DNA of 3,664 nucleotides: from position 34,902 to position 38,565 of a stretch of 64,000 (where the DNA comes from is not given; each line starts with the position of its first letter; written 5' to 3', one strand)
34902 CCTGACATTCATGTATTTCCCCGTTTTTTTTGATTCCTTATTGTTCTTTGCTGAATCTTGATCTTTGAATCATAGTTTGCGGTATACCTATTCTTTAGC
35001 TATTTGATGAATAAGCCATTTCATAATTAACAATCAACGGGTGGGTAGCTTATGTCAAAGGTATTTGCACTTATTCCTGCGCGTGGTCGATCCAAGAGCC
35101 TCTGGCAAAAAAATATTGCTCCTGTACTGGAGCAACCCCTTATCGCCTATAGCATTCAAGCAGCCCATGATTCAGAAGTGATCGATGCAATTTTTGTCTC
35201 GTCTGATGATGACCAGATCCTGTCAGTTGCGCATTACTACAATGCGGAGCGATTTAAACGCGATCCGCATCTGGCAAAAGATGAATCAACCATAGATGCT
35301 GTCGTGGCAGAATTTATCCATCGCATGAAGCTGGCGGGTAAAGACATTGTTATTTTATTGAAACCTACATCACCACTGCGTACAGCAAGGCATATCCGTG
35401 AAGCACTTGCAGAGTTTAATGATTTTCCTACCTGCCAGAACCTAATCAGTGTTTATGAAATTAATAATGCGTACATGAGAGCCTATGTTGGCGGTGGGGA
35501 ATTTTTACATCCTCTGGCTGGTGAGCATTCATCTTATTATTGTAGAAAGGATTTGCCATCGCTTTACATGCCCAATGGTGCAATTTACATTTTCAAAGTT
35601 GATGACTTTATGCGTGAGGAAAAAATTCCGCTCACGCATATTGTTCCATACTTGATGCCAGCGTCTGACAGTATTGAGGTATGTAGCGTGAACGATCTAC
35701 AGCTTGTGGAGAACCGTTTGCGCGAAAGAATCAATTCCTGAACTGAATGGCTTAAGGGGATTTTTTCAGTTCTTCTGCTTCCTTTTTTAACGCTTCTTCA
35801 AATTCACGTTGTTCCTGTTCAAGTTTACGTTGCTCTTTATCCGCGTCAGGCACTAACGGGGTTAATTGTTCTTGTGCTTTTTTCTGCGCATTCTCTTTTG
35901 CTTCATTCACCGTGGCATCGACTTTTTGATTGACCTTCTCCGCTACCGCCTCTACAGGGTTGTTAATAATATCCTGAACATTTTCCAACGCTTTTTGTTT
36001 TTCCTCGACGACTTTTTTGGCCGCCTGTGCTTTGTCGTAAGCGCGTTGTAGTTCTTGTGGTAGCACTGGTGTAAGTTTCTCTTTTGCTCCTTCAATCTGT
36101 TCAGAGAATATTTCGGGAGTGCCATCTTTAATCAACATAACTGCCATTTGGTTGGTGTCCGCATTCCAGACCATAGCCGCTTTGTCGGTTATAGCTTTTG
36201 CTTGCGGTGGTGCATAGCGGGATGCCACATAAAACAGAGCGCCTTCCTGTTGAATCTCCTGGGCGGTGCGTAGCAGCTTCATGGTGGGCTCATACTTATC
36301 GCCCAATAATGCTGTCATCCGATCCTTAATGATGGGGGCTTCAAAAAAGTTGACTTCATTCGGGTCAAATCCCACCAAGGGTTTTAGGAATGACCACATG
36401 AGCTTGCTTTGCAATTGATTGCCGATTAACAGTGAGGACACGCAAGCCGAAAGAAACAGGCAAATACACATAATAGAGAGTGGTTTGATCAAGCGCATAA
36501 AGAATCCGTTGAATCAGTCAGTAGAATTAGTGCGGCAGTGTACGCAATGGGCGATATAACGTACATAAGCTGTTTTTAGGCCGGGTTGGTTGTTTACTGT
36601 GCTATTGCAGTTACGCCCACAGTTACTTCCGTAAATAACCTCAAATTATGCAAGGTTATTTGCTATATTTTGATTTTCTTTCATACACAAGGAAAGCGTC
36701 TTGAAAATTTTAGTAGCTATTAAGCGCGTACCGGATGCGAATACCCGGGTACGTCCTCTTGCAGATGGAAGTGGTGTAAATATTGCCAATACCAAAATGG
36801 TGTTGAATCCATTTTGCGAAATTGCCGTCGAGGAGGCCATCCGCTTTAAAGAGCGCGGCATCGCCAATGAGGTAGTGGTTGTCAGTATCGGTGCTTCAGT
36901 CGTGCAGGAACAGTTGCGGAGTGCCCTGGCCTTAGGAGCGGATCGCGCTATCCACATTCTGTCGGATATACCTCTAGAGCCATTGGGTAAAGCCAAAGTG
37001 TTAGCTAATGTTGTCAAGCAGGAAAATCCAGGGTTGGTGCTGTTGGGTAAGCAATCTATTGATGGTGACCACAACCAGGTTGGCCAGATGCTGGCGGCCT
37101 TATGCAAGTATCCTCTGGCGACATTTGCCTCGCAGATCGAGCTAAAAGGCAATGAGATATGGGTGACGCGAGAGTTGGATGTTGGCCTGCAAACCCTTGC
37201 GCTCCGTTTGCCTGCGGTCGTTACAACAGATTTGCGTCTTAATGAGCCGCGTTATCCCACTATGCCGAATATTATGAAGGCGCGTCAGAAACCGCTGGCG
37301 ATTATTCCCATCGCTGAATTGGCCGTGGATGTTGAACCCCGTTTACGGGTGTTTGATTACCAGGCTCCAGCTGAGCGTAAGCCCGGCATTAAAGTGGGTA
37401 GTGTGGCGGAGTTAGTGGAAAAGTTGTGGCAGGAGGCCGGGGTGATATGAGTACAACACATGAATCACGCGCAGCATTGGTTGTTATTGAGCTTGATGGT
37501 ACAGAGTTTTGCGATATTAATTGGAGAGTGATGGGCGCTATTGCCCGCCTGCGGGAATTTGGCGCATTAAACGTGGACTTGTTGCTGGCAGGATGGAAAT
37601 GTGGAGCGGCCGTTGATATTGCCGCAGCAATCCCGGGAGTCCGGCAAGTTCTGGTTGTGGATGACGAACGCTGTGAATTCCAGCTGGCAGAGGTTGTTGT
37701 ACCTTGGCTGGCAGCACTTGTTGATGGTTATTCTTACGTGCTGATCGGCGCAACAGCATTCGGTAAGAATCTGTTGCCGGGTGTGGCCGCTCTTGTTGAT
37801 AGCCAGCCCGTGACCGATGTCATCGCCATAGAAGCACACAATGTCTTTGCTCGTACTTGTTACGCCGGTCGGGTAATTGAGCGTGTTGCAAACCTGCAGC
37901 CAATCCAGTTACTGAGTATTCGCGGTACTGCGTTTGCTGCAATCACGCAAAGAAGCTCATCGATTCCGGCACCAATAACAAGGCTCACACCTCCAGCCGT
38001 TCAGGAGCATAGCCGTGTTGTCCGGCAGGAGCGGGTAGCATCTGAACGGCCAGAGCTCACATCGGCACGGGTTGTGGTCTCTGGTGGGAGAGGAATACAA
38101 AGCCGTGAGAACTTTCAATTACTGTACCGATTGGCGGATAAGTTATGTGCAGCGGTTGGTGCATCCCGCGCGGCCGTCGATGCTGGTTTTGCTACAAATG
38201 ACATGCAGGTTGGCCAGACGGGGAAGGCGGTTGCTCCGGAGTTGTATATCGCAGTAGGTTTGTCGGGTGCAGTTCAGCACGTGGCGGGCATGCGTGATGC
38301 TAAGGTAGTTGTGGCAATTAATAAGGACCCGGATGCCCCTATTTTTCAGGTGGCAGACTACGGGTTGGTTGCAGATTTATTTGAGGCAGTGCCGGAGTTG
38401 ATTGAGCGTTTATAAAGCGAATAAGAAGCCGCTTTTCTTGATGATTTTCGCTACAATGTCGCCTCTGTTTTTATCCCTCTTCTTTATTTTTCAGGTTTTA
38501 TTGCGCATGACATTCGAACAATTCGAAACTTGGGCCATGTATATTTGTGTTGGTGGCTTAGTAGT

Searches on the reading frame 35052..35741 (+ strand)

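Call 60: search_protein_families(library=pfam, proteins=[window:35052-35741:+], max_evalue=0.0001)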
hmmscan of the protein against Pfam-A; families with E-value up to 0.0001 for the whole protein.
window:35052-35741:+ (229 aa): 1 family
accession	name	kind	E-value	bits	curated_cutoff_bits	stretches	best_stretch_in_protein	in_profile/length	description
PF02348.25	CTP_transf_3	-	5.3e-18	66.1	22.6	1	6-125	2-117/217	Cytidylyltransferase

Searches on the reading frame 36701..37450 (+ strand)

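Call 60: search_protein_families(library=pfam, proteins=[window:36701-37450:+], max_evalue=0.0001)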
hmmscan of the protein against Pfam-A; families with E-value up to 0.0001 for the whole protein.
window:36701-37450:+ (249 aa): 1 family
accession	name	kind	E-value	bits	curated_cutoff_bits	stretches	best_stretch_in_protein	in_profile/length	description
PF01012.27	ETF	-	3.2e-35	122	26.7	1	31-205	9-179/181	Electron transfer flavoprotein domain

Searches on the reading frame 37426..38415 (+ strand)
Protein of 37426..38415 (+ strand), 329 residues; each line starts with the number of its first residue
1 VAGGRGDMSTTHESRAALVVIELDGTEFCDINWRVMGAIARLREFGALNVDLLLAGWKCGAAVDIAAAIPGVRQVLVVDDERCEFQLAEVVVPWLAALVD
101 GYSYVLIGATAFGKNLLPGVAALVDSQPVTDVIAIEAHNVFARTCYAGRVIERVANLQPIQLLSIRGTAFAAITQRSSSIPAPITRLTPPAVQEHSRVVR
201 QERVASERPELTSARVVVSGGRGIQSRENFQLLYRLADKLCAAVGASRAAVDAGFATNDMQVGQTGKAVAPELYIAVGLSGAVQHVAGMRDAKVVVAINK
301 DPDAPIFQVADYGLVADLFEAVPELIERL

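Call 60: search_protein_families(library=pfam, proteins=[window:37426-38415:+], max_evalue=0.0001)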
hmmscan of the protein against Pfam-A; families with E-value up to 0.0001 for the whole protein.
window:37426-38415:+ (329 aa): 2 families
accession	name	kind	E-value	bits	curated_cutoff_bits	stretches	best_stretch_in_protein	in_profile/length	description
PF00766.25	ETF_alpha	-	8.5e-35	119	27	1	210-290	1-81/81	Electron transfer flavoprotein FAD-binding domain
PF01012.27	ETF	-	2.4e-24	86.6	26.7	1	26-189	11-178/181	Electron transfer flavoprotein domain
